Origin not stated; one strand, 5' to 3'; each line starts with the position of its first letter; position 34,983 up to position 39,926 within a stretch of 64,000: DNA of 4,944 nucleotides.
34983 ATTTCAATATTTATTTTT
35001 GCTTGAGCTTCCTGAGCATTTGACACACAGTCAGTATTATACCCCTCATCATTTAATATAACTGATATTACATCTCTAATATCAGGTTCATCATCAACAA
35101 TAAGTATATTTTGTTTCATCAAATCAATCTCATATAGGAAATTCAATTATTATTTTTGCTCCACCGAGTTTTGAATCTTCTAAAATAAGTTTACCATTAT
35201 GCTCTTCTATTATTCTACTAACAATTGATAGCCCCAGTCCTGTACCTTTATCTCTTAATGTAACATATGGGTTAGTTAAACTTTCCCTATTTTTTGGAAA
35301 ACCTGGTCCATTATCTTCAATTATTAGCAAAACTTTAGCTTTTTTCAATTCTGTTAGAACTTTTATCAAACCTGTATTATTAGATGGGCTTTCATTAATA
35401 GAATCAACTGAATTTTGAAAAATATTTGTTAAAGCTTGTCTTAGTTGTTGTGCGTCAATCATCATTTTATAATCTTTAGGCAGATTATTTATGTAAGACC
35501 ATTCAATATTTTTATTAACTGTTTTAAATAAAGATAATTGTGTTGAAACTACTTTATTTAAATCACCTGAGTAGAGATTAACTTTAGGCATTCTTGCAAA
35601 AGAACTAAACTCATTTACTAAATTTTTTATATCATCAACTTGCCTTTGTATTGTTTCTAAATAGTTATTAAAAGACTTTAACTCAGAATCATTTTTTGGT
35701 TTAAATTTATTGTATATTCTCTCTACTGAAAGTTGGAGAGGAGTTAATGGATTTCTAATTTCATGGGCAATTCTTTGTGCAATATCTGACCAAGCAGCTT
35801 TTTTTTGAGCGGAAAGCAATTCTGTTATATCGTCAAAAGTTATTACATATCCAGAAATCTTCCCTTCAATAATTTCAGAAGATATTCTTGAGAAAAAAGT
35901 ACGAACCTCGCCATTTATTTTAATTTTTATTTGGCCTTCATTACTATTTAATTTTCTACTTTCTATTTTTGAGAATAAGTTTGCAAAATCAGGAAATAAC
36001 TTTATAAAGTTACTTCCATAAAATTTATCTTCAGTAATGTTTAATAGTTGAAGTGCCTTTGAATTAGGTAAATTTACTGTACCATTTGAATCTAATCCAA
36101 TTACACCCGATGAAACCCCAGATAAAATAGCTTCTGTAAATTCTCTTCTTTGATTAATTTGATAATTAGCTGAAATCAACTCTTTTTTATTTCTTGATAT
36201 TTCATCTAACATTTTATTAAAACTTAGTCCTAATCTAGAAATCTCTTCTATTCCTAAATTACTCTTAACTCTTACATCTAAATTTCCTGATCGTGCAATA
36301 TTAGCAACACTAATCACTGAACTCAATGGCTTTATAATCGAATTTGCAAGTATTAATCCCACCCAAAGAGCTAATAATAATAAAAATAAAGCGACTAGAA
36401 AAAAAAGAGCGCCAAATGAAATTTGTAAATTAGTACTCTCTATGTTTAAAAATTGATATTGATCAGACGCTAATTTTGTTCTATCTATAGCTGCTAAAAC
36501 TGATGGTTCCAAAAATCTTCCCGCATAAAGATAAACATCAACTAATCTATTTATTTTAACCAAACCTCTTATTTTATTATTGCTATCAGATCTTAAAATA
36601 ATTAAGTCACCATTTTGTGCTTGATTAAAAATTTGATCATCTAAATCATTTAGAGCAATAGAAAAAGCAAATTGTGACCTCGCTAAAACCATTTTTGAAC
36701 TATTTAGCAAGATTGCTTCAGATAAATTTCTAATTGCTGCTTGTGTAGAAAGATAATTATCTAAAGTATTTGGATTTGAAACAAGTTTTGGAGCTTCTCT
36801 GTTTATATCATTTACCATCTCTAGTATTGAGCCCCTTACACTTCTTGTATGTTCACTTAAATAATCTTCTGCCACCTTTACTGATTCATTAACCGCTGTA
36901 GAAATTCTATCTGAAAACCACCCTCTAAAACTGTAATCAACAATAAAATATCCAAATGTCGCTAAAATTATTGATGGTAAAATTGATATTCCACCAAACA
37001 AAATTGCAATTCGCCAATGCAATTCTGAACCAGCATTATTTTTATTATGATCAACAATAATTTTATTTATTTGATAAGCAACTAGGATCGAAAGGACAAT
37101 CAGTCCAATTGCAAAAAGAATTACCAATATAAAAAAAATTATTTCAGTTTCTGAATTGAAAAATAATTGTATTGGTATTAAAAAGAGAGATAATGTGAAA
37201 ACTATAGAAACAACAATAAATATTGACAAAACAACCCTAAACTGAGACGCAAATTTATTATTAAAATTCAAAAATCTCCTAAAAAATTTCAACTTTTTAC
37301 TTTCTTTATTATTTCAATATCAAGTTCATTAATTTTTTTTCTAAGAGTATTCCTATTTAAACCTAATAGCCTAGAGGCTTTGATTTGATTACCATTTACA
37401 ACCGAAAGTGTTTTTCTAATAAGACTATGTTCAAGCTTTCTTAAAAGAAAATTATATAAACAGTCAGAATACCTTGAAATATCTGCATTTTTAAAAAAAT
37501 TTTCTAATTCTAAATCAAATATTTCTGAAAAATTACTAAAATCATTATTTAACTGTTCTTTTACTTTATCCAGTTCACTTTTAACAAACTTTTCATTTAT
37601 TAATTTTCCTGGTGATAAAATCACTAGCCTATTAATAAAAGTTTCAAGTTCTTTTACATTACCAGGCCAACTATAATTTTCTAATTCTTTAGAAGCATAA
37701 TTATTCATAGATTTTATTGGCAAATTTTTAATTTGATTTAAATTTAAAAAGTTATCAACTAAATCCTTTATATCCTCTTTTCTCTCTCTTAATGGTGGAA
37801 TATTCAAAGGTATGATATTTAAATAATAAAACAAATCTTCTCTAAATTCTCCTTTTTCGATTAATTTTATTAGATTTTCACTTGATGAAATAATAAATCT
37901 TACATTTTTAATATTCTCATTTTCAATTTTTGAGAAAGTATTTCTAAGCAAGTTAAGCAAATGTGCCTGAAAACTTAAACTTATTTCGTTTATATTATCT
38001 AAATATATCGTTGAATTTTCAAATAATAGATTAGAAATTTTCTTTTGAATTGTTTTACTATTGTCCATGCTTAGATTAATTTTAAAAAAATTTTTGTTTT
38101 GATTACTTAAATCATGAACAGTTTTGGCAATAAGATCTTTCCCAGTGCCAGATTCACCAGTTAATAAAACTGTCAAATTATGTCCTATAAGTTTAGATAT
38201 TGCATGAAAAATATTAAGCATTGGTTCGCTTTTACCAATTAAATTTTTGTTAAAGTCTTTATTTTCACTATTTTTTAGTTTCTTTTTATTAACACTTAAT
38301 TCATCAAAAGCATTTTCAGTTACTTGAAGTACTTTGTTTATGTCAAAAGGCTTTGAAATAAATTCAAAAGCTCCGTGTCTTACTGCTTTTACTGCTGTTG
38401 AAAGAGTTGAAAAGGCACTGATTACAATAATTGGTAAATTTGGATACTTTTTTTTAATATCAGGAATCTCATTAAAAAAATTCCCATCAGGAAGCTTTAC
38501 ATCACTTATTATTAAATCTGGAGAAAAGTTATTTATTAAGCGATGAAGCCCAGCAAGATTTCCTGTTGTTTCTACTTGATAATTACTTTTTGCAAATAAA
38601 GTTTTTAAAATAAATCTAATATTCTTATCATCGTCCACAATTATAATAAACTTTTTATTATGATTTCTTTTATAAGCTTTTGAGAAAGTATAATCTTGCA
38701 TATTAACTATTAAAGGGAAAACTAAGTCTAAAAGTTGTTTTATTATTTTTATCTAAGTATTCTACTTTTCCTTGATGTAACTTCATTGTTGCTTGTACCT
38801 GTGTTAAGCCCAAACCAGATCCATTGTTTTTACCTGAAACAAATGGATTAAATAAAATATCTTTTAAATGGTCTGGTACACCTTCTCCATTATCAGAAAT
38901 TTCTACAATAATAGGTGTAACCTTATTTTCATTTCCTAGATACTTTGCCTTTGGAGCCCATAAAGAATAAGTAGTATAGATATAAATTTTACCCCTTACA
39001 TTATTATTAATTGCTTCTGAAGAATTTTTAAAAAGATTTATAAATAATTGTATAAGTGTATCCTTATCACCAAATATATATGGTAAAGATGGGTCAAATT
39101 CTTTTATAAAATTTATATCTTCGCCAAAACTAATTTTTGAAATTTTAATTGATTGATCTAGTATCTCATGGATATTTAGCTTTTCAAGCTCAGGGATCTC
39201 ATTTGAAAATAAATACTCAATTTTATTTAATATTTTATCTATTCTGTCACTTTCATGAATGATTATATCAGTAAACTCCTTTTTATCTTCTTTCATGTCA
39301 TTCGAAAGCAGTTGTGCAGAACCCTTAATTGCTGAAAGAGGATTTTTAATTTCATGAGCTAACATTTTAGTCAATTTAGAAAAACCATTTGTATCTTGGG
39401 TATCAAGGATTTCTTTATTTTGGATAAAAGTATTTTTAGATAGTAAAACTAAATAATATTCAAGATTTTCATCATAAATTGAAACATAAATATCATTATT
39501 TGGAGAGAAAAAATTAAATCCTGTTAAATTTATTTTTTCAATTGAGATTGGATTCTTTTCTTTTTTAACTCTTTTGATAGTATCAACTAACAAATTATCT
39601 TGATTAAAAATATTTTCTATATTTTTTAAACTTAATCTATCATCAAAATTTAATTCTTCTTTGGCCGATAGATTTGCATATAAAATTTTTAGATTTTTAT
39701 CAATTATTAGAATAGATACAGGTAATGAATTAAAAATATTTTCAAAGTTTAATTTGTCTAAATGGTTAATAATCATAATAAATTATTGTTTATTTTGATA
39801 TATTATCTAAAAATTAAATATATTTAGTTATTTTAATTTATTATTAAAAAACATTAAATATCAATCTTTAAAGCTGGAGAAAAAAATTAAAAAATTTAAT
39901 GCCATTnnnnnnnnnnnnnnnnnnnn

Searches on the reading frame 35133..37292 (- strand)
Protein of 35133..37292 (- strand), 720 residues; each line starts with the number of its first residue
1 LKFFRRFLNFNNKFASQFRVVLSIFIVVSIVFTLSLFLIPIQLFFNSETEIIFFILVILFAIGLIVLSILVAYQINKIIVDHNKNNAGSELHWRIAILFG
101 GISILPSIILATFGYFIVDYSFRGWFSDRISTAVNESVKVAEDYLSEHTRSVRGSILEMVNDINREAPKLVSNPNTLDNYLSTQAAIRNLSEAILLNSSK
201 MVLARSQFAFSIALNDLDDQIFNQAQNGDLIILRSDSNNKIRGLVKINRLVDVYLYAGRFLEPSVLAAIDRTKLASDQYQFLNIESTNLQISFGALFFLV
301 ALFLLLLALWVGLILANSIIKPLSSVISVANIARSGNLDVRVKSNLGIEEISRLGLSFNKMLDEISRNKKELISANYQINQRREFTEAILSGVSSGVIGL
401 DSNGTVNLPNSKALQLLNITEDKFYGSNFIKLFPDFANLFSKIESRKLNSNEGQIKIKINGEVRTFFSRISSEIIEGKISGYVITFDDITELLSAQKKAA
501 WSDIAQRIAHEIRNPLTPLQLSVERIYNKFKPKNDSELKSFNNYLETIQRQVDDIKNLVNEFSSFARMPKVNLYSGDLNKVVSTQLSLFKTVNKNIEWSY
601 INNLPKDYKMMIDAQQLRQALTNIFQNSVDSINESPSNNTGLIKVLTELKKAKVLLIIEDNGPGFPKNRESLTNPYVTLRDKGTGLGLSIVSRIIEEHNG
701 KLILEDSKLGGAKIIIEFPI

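Call 81: search_protein_families(library=pfam, proteins=[window:35133-37292:-], max_evalue=0.00001)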
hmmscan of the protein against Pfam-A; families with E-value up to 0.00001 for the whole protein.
window:35133-37292:- (720 aa): 5 families
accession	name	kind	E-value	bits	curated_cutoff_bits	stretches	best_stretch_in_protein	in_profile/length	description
PF19312.4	NtrY_N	-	6.2e-28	98.4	23.2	1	56-302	41-290/291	NtrY N-terminal region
PF02518.31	HATPase_c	-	3e-17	63.5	26.4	1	613-719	2-108/111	Histidine kinase-, DNA gyrase B-, and HSP90-like ATPase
PF00512.31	HisKA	-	2.7e-11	43.8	26.9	1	502-568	3-63/66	His Kinase A (phospho-acceptor) domain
PF00672.30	HAMP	-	6.7e-07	30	25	1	315-366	2-52/53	HAMP domain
PF00989.32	PAS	-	1e-06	29.2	22.6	1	385-489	2-113/113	PAS fold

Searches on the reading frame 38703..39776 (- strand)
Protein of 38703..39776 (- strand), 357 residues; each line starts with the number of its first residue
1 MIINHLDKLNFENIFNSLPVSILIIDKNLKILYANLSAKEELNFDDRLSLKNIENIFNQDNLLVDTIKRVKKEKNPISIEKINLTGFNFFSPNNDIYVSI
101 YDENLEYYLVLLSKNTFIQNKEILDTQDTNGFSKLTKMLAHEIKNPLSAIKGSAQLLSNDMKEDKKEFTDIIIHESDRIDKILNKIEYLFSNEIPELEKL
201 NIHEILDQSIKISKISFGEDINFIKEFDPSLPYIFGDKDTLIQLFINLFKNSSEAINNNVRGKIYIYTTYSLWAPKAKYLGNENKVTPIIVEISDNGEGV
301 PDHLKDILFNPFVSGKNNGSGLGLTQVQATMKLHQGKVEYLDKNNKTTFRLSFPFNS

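Call 57: find_encoding_contigs(protein=window:38703-39776:-, flank=10000, max_places=1)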
Protein window:38703-39776:- (357 aa): no gene with exactly this product is on record in the collection.

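Call 81: search_protein_families(library=pfam, proteins=[window:38706-39776:-], max_evalue=0.00001)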
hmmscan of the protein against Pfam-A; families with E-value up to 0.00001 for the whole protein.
window:38706-39776:- (357 aa): 2 families
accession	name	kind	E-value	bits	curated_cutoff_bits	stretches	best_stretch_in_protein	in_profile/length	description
PF00512.31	HisKA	-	1.4e-14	54.3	26.9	1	134-189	4-60/66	His Kinase A (phospho-acceptor) domain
PF02518.31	HATPase_c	-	3.9e-13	50.3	26.4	1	236-355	1-109/111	Histidine kinase-, DNA gyrase B-, and HSP90-like ATPase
